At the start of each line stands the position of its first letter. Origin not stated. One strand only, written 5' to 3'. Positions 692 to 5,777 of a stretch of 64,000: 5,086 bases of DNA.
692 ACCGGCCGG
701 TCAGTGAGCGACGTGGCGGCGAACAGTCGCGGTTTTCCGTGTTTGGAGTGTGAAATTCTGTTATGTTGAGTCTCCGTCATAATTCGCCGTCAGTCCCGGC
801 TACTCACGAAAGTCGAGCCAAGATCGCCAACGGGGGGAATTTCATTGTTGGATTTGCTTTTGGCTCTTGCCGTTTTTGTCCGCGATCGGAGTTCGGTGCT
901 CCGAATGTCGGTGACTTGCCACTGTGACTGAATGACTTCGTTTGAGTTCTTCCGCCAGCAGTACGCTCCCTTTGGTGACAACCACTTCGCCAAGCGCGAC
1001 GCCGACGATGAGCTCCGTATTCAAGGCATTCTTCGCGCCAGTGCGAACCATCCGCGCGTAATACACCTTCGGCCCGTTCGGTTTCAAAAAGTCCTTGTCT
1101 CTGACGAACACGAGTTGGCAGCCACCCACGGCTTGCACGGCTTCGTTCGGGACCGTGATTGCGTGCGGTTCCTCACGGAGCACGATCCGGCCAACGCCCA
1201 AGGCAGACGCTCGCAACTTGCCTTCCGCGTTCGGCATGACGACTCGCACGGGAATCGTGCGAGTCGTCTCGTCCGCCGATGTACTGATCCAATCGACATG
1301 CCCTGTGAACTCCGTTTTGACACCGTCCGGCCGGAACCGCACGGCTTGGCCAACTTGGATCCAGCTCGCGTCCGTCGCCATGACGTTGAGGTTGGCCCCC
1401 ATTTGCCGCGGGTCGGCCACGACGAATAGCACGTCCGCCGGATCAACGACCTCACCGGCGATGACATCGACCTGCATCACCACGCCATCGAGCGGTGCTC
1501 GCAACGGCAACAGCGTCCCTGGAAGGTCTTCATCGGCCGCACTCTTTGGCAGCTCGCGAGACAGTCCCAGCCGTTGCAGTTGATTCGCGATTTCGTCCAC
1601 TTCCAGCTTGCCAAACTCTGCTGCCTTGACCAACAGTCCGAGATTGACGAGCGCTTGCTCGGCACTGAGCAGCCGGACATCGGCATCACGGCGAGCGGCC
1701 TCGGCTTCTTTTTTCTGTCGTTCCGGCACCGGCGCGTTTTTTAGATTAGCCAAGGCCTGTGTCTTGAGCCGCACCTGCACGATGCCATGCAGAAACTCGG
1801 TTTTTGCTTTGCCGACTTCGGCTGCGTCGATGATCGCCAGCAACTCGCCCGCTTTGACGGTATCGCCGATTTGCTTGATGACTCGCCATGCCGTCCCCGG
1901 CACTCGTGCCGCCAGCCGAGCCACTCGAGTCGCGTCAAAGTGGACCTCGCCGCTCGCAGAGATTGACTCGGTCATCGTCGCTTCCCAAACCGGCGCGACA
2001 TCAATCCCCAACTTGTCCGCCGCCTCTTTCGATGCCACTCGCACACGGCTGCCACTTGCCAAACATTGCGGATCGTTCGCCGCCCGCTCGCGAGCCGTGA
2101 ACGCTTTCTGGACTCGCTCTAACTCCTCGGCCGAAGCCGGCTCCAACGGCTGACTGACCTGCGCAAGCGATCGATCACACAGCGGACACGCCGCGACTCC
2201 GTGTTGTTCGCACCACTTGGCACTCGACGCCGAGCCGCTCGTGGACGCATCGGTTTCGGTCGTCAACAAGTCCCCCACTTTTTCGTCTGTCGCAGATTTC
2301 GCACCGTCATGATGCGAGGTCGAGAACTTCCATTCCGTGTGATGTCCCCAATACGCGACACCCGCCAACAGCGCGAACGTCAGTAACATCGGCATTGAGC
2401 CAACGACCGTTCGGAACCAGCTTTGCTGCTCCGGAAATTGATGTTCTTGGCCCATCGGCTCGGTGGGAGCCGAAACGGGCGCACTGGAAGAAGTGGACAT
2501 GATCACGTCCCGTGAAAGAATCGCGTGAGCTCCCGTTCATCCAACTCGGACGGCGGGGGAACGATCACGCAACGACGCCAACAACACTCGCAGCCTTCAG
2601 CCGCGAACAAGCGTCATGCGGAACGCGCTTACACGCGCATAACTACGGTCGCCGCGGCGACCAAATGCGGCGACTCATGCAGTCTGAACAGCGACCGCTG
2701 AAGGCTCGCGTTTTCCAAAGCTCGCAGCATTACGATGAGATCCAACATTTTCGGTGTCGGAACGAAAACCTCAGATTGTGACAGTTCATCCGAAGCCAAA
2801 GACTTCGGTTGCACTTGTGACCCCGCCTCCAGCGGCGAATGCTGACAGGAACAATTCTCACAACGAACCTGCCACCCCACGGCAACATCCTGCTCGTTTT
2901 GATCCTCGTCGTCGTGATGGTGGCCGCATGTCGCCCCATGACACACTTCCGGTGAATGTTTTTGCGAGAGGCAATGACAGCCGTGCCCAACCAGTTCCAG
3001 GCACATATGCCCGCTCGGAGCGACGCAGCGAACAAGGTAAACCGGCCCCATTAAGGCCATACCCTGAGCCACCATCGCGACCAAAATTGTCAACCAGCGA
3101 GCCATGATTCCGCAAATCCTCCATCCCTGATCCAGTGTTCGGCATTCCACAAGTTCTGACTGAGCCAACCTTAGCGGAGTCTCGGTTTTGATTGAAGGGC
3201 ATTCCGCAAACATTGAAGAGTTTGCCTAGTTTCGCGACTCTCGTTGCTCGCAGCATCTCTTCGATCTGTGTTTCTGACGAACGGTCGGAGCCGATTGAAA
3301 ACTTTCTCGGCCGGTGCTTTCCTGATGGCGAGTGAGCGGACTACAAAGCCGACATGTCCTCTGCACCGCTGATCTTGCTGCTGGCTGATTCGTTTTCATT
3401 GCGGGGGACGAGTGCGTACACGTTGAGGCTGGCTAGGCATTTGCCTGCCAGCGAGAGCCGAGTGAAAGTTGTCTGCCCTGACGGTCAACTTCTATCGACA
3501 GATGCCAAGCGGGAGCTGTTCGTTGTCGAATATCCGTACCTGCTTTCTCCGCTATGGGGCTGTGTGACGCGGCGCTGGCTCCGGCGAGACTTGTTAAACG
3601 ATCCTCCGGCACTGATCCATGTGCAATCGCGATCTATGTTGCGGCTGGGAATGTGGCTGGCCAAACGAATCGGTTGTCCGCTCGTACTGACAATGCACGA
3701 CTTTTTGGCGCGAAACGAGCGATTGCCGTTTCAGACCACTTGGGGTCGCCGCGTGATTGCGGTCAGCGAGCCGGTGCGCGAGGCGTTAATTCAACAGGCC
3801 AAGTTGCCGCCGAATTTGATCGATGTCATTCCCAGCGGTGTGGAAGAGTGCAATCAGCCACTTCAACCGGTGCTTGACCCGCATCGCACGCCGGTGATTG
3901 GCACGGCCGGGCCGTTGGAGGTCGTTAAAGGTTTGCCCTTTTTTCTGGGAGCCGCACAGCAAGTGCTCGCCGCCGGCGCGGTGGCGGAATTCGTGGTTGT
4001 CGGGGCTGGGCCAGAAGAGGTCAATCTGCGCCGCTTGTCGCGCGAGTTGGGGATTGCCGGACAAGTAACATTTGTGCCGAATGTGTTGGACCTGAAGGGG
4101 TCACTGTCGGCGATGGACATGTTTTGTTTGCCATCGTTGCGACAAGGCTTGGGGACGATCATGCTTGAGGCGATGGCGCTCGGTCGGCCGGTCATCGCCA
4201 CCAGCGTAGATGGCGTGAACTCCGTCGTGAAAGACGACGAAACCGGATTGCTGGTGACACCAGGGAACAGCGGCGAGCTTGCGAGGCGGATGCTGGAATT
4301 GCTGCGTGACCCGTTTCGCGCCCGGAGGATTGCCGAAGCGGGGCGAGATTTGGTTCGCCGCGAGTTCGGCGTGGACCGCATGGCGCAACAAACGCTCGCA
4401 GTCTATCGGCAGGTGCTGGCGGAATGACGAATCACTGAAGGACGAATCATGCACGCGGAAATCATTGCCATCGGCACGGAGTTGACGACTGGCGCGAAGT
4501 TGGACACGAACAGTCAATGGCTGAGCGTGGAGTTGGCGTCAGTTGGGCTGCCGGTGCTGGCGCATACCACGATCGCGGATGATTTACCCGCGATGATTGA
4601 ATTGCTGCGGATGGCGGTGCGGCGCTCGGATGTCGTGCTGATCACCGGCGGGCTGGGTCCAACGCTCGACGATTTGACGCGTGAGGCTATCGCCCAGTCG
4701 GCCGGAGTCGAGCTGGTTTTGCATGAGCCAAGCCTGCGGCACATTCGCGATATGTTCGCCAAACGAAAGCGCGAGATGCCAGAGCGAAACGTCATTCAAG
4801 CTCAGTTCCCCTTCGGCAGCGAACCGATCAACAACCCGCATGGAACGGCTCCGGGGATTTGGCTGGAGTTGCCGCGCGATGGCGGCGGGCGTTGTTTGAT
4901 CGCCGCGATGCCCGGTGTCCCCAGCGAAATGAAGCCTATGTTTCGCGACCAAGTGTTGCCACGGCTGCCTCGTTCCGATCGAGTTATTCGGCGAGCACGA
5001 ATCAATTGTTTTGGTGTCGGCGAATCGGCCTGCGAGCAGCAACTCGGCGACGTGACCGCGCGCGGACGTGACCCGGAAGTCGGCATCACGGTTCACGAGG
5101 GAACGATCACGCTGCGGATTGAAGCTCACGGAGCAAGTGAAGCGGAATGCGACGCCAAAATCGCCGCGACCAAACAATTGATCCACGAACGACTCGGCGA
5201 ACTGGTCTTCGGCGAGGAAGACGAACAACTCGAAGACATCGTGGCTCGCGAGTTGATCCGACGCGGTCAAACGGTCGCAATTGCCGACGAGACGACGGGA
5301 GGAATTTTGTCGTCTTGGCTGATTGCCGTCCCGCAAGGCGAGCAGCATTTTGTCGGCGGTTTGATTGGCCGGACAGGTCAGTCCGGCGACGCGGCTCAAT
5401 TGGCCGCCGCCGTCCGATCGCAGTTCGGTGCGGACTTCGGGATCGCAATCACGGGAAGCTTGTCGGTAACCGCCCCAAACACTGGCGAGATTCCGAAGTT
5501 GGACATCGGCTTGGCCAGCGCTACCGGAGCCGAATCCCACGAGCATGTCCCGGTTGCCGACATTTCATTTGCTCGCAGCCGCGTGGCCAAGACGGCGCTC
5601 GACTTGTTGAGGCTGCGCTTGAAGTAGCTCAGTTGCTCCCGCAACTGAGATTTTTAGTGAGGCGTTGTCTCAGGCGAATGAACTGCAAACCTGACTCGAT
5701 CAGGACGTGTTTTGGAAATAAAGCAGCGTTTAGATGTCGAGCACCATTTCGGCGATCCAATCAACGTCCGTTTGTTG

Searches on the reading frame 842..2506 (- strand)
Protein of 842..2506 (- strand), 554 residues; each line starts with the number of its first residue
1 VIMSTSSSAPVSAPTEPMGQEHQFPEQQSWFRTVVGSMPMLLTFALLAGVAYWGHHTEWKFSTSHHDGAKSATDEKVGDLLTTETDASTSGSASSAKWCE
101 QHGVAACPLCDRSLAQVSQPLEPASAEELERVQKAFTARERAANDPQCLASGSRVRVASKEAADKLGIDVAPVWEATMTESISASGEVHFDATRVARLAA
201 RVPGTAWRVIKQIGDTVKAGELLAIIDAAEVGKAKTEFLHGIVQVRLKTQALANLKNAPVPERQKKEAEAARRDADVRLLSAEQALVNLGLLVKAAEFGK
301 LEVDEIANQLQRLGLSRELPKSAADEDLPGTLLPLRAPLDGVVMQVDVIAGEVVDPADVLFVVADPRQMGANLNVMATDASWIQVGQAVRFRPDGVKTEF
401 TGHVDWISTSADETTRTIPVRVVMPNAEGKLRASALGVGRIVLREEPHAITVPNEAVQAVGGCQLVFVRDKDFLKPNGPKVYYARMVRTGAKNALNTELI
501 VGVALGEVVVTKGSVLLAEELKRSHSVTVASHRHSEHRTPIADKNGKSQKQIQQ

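Call 57: search_protein_families(library=pfam, proteins=[window:842-2506:-], max_evalue=0.00001)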
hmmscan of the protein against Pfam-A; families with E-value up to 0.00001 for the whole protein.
window:842-2506:- (554 aa): 2 families
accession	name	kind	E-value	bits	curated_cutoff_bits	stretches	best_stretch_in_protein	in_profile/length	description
PF16576.10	HlyD_D23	-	1.8e-35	122.6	30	1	178-433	2-210/214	Barrel-sandwich domain of CusB or HlyD membrane-fusion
PF13437.12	HlyD_3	-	2.8e-18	67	22.2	1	335-427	2-96/106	HlyD family secretion protein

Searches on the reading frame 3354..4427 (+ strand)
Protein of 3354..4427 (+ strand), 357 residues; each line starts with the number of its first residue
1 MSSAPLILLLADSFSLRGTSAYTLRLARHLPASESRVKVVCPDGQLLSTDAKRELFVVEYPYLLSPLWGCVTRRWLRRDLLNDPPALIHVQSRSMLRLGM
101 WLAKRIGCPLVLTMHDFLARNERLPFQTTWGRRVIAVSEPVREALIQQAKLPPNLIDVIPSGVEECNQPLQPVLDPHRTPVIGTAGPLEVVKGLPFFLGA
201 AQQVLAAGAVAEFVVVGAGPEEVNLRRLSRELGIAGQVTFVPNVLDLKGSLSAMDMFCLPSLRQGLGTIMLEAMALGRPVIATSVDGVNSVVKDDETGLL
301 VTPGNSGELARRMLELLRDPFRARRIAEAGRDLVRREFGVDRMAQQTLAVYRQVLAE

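Call 57: search_protein_families(library=pfam, proteins=[window:3354-4427:+], max_evalue=0.00001)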
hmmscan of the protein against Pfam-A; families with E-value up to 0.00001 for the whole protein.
window:3354-4427:+ (357 aa): 6 families
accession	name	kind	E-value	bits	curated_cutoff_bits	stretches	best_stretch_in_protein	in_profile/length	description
PF13692.12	Glyco_trans_1_4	-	5.3e-33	114.7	27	1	180-319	2-142/142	Glycosyl transferases group 1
PF00534.26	Glycos_transf_1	-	3.2e-31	108.6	26.4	1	176-331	12-170/172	Glycosyl transferases group 1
PF13439.12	Glyco_transf_4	-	3.8e-21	76.3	28.5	1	18-164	3-167/170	Glycosyltransferase Family 4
PF13579.12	Glyco_trans_4_4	-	7.9e-16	59.2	29.7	1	18-162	2-158/158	Glycosyl transferase 4-like domain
PF20706.3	GT4-conflict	-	4.7e-07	29.5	26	1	151-342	172-380/385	Family 4 Glycosyltransferase in conflict systems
PF13524.12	Glyco_trans_1_2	-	8.3e-07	29.5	25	1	270-348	67-143/144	Glycosyl transferase-like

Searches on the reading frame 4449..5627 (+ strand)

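Call 57: search_protein_families(library=pfam, proteins=[window:4449-5627:+], max_evalue=0.00001)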
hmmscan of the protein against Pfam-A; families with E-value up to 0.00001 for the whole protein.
window:4449-5627:+ (392 aa): 3 families
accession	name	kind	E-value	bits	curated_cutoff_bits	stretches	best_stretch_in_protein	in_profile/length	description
PF00994.29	MoCF_biosynth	-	1.1e-34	119.7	26.6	1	4-174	1-143/144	Probable molybdopterin binding domain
PF18146.6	CinA_KH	-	6.6e-18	65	27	1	185-255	4-73/73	Damage-inducible protein CinA KH domain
PF02464.23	CinA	-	7.4e-13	48.9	23.5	1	259-306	2-49/155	Competence-damaged protein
